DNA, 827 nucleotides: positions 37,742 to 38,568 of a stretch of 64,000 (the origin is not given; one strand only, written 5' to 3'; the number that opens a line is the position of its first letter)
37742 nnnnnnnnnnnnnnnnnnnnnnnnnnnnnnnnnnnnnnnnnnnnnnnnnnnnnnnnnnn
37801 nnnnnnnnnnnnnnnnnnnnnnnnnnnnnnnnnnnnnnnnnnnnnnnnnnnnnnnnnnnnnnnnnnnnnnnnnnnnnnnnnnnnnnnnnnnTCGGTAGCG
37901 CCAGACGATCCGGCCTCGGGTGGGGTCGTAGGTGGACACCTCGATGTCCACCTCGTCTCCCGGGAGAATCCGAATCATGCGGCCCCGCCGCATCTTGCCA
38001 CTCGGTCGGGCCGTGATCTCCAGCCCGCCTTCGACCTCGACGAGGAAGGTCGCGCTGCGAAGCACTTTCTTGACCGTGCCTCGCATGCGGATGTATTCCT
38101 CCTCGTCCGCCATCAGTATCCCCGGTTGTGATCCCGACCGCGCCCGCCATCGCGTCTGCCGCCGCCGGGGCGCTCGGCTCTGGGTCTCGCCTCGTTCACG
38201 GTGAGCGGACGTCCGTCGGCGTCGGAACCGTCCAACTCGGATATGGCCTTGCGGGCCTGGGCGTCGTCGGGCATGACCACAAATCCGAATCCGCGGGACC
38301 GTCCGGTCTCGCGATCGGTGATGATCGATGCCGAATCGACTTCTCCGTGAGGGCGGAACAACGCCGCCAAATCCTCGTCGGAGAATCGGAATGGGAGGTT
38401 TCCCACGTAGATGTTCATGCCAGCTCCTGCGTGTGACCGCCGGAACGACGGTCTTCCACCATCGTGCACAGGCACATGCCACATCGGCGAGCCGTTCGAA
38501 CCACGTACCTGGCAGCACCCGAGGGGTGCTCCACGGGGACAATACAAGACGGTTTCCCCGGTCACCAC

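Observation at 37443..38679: Tricistronic RRM protein - IF-1-like protein - unknown protein operon with ATGA-chained junctions and long leader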

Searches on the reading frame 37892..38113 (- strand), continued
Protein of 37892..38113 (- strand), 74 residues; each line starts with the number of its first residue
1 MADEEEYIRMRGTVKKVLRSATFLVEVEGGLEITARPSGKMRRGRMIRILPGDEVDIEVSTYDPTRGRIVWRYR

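Call 56: list_cluster_members(proteins=[P0124, P0128, P0137, P0155, P0167, P0168, P0181, P0199, P0154, P0164])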
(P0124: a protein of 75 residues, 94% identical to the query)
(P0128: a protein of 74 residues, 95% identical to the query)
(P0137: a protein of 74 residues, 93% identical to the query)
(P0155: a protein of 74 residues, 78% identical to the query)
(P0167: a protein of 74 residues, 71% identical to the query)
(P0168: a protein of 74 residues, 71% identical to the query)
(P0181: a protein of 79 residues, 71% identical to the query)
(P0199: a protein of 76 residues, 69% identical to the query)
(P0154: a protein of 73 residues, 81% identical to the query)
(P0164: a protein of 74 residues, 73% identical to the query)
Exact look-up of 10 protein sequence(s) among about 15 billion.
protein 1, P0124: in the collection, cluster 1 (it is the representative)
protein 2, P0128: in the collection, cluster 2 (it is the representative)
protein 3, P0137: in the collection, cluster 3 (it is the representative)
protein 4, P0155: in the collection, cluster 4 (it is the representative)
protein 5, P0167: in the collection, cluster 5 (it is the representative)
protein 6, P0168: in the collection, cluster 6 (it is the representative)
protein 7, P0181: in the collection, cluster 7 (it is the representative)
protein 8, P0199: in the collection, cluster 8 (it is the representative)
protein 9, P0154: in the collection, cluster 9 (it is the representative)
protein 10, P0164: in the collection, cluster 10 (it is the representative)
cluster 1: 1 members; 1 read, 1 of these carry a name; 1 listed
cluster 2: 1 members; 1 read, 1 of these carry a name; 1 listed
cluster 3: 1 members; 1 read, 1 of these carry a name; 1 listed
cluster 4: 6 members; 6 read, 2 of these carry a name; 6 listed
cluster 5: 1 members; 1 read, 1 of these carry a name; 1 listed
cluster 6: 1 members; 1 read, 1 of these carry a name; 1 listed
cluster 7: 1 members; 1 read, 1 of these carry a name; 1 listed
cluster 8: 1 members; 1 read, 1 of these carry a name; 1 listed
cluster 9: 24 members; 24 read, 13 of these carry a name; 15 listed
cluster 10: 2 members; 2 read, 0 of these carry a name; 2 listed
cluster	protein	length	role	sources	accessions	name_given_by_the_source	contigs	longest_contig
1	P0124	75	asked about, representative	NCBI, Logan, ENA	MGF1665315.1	MAG: translation initiation factor IF-1 [Acidimicrobiia bacterium]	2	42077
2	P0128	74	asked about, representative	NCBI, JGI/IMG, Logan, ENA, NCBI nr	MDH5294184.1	MAG: translation initiation factor IF-1 [Acidimicrobiia bacterium] | translation initiation factor IF-1 [Acidimicrobiia bacterium]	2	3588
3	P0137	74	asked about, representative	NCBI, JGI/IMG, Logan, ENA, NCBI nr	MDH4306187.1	MAG: translation initiation factor IF-1 [Acidimicrobiia bacterium] | translation initiation factor IF-1 [Acidimicrobiia bacterium]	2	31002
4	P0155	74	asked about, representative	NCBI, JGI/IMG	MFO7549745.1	MAG: translation initiation factor IF-1 [Acidimicrobiia bacterium] | translation initiation factor IF-1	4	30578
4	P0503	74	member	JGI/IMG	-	translation initiation factor IF-1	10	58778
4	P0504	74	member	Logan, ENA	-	-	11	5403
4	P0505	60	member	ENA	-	-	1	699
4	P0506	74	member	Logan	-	-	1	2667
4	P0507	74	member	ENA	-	-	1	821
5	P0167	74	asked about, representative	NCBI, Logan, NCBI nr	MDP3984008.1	MAG: translation initiation factor IF-1 [Acidimicrobiia bacterium] | translation initiation factor IF-1 [Acidimicrobiia bacterium]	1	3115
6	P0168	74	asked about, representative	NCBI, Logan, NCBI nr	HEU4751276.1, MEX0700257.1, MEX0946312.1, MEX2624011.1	MAG TPA: translation initiation factor IF-1 [Acidimicrobiia bacterium] | translation initiation factor IF-1 [Acidimicrobiia bacterium]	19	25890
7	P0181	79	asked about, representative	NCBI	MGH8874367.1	MAG: translation initiation factor IF-1 [Acidimicrobiia bacterium]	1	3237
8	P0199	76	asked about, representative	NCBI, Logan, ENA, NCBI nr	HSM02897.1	MAG TPA: translation initiation factor IF-1 [Acidimicrobiia bacterium] | translation initiation factor IF-1 [Acidimicrobiia bacterium]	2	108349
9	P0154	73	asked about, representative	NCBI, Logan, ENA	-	-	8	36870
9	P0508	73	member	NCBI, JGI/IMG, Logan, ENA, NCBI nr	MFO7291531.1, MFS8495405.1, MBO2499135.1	MAG: translation initiation factor IF-1 [Actinomycetes bacterium] | translation initiation factor IF-1 | translation initiation factor IF-1 [Acidimicrobiia bacterium]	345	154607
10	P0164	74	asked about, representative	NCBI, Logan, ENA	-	-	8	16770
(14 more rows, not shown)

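Call 63: find_related_loci(query=A2, collection=metagenome_contigs, flank=3000)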
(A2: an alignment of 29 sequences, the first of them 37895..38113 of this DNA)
Query A2 (73 aa) in metagenome_contigs; peptide patterns used: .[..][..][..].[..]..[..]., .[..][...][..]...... (x = any residue, [..] = any of these).
600 stretches matched a pattern (row limit reached: there are more); 400 encode a relative of the query (tblastn E <= 1e-3); the best 80 are kept; 80 distinct loci.
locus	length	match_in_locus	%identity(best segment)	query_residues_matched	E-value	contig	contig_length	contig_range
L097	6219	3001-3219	93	1-73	2e-42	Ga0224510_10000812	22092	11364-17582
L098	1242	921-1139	88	1-73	9e-43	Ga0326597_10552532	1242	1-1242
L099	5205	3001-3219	90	1-73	2e-34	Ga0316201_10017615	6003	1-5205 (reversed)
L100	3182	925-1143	89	1-73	1e-33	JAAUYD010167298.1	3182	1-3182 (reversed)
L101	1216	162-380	89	1-73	5e-34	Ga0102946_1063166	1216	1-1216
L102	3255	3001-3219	89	1-73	3e-33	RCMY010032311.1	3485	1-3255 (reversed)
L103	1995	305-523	71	1-73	5e-33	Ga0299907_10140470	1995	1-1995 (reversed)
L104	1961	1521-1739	70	1-73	4e-32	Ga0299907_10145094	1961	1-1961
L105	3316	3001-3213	73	3-73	3e-32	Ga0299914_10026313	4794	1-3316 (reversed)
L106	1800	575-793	70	1-73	4e-32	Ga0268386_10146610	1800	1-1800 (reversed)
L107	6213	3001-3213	73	3-73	5e-32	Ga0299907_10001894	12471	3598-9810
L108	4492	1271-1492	88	1-73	5e-32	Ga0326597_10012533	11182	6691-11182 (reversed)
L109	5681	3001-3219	70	1-73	5e-32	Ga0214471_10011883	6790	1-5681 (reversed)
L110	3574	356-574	70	1-73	5e-32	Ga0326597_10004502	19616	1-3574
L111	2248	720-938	70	1-73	1e-31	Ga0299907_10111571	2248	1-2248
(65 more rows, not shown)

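Call 79: search_protein_families(library=ncbifam, proteins=[P0296, P0333, P0289, P0230, P0215, P0219, P0222, L069:10001-10225:+, L050:9995-10219:+], max_evalue=1e-8)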
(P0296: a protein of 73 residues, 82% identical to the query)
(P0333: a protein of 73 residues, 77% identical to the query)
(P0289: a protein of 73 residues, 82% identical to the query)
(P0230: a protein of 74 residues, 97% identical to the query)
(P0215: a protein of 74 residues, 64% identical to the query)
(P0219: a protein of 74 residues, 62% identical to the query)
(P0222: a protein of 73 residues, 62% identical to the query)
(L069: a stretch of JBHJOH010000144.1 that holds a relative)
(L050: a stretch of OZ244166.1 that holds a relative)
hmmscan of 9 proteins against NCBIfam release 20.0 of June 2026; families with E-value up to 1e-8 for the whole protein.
P0296 (73 aa): 1 family
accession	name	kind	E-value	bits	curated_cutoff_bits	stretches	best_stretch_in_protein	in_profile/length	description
TIGR00008.1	infA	equivalog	2e-32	111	61.15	1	5-72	2-69/69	translation initiation factor IF-1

P0333 (73 aa): 1 family
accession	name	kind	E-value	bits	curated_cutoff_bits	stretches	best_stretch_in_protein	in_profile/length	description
TIGR00008.1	infA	equivalog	2.4e-30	104.3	61.15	1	5-72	2-69/69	translation initiation factor IF-1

P0289 (73 aa): 1 family
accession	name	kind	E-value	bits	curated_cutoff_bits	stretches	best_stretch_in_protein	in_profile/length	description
TIGR00008.1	infA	equivalog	1.6e-27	95.3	61.15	1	3-72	1-69/69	translation initiation factor IF-1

P0230 (74 aa): 1 family
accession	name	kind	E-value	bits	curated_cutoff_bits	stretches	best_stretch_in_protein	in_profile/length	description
TIGR00008.1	infA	equivalog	2.4e-27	94.7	61.15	1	5-73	2-69/69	translation initiation factor IF-1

P0215 (74 aa): 1 family
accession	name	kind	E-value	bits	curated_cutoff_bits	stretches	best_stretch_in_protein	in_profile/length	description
TIGR00008.1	infA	equivalog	1.3e-24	85.9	61.15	1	5-73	2-69/69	translation initiation factor IF-1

P0219 (74 aa): 1 family
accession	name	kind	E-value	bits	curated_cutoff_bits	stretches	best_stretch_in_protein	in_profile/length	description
TIGR00008.1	infA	equivalog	7.1e-25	86.8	61.15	1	5-73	2-69/69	translation initiation factor IF-1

P0222 (73 aa): 1 family
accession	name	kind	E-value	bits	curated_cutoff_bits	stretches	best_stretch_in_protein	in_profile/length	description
TIGR00008.1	infA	equivalog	1.2e-20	73.3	61.15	1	4-72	2-69/69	translation initiation factor IF-1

L069:10001-10225:+ (74 aa): 1 family
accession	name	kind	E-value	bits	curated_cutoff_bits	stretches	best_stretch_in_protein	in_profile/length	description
TIGR00008.1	infA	equivalog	8.2e-22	77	61.15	1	5-73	2-69/69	translation initiation factor IF-1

L050:9995-10219:+ (74 aa): 1 family
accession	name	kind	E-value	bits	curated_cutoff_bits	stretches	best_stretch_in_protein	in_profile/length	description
TIGR00008.1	infA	equivalog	1.8e-23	82.3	61.15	1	5-73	2-69/69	translation initiation factor IF-1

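Call 90: find_encoding_contigs(protein=P0333, flank=4000, max_places=5)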
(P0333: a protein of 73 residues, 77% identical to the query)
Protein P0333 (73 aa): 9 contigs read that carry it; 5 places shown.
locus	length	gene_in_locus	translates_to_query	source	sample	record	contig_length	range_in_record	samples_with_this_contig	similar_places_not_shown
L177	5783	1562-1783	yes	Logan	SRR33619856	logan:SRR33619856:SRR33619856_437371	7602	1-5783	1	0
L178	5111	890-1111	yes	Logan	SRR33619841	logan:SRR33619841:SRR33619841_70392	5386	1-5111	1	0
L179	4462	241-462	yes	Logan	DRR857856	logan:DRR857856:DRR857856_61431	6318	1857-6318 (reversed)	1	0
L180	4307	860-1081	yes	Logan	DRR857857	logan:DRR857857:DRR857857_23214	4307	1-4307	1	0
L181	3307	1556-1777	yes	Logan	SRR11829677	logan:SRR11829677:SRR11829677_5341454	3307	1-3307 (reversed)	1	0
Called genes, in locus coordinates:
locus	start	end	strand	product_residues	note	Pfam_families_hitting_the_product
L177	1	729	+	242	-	?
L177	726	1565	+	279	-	PF00557:Peptidase_M24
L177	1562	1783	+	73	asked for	PF01176:eIF-1a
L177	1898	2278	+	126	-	PF00416:Ribosomal_S13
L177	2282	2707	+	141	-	PF00411:Ribosomal_S11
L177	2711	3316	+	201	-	PF00163:Ribosomal_S4, PF01479:S4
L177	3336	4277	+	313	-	PF01193:RNA_pol_L, PF01000:RNA_pol_A_bac, PF03118:RNA_pol_A_CTD, PF26169:HHH_XRCC3_RpoA (faint)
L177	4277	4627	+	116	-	PF01196:Ribosomal_L17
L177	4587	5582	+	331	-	PF00485:PRK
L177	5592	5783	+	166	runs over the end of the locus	-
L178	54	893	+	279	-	PF00557:Peptidase_M24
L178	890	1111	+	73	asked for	PF01176:eIF-1a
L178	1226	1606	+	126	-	PF00416:Ribosomal_S13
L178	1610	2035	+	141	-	PF00411:Ribosomal_S11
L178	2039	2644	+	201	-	PF00163:Ribosomal_S4, PF01479:S4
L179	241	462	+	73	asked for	PF01176:eIF-1a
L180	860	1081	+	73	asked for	PF01176:eIF-1a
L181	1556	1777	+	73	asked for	PF01176:eIF-1a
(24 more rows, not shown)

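Call 98: search_solved_structures(query=window:37895-38113:-, max_evalue=0.00001, show_alignments=3)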
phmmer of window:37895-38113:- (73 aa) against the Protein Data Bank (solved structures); distinct sequences matched with E-value up to 0.00001: 12.
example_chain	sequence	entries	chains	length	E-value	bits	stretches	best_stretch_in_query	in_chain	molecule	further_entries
5lmn_W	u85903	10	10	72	7.5e-18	67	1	1-72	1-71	Translation initiation factor IF-1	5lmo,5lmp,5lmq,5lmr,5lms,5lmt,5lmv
1hr0_W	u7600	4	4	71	2.6e-17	65.3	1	3-72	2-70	TRANSLATION INITIATION FACTOR | translation Initiation Factor 1 | Translation initiation factor IF-1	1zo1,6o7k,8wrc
2n8n_A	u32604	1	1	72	1.7e-16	62.7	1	5-73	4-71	Translation initiation factor IF-1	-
6c00_A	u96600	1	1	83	2.4e-15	59.1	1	5-72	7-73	Translation initiation factor IF-1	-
9fco_I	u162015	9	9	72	1.4e-14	56.6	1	4-72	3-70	Translation initiation factor IF-1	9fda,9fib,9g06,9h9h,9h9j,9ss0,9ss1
1ah9_A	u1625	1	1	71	1.9e-14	56.2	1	4-72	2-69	INITIATION FACTOR 1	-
3i4o_A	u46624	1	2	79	2.2e-13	52.9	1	1-73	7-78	Translation initiation factor IF-1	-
4ql5_A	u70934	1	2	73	2.2e-13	52.9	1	5-73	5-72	Translation initiation factor IF-1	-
2n78_A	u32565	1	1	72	4.4e-13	51.9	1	4-72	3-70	Translation initiation factor IF-1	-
2n3s_A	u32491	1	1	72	1.1e-12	50.7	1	5-72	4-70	Translation initiation factor IF-1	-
9dcn_A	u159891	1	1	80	9e-12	47.8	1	4-72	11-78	Translation initiation factor IF-1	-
2nch_A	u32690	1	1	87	2.7e-07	33.6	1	8-72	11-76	Translation initiation factor IF-1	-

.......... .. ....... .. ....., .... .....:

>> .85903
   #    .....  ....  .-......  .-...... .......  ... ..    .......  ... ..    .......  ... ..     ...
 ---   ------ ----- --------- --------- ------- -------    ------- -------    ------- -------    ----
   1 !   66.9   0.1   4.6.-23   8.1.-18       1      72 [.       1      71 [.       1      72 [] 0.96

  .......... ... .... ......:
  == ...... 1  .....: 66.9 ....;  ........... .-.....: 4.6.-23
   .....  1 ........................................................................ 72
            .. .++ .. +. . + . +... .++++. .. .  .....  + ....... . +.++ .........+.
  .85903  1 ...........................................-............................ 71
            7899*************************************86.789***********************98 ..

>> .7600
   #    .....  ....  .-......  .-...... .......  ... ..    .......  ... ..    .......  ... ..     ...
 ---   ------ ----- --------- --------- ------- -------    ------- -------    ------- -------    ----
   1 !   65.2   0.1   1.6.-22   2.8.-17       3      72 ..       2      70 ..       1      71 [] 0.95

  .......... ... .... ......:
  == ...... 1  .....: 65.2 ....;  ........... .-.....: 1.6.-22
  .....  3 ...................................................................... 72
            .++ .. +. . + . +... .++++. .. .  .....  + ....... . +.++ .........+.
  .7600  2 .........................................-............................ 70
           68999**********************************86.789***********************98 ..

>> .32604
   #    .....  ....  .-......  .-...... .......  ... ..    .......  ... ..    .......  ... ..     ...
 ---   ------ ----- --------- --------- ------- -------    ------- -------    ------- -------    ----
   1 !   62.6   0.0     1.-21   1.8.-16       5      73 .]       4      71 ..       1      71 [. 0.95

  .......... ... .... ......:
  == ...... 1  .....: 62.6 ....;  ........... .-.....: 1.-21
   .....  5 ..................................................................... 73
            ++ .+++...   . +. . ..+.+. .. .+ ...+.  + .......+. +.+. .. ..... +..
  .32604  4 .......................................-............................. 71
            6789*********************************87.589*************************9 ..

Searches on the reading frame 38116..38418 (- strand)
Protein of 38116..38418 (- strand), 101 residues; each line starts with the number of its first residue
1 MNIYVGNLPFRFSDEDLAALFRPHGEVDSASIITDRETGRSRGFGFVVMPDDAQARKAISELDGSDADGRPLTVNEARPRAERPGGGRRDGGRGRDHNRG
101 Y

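Call 3: search_protein_families(library=pfam, proteins=[window:38116-38418:-], max_evalue=1)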
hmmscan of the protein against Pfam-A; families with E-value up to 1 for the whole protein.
window:38116-38418:- (101 aa): 3 families
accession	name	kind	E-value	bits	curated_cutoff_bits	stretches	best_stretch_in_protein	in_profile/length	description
PF00076.28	RRM_1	-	2.2e-21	75.9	20.7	1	3-72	1-69/70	RNA recognition motif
PF16842.11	RRM_occluded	-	0.16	12.3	30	1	3-74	4-70/79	Occluded RNA-recognition motif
PF16367.11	RRM_7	-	0.18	12.2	27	1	2-58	3-65/94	RNA recognition motif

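Call 6: search_protein_families(library=ncbifam, proteins=[window:38116-38418:-], max_evalue=1)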
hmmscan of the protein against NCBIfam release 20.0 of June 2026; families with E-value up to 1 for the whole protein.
window:38116-38418:- (101 aa): 10 families
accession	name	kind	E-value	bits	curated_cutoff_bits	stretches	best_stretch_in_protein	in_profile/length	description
NF058537.1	Rbp_regulator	equivalog_domain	1e-33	115.4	100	1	2-80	1-79/79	RNA-binding regulator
TIGR01622.1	SF-CC1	subfamily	8.6e-19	67.9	231.65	1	2-78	221-297/500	splicing factor, CC1-like family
TIGR01628.1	PABP-1234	subfamily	9.6e-18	64.6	497.1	1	2-83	287-367/595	polyadenylate binding protein, human types 1, 2, 3, 4 family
TIGR01642.1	U2AF_lg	subfamily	9.3e-15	54.1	310.3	1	3-78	299-374/510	U2 snRNP auxilliary factor, large subunit, splicing factor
TIGR01661.1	ELAV_HUD_SF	subfamily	9.2e-12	45.2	279.1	1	2-82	5-85/351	ELAV/HuD family splicing factor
TIGR01659.1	sex-lethal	subfamily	4.9e-10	39.6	486.2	1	2-82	109-189/346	sex-lethal family splicing factor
TIGR01648.1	hnRNP-R-Q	subfamily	0.00017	20.6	317.85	1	2-66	60-123/577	hnRNP-R, Q splicing factor family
TIGR01645.1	half-pint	subfamily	0.0014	17.5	443.95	1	12-75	212-275/607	poly-U binding splicing factor, half-pint family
TIGR03919.1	T7SS_EccB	equivalog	0.043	12.6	154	1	17-40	55-78/457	type VII secretion protein EccB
TIGR01649.1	hnRNP-L_PTB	subfamily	0.34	9.8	287.4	1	17-96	316-391/493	hnRNP-L/PTB/hephaestus splicing factor family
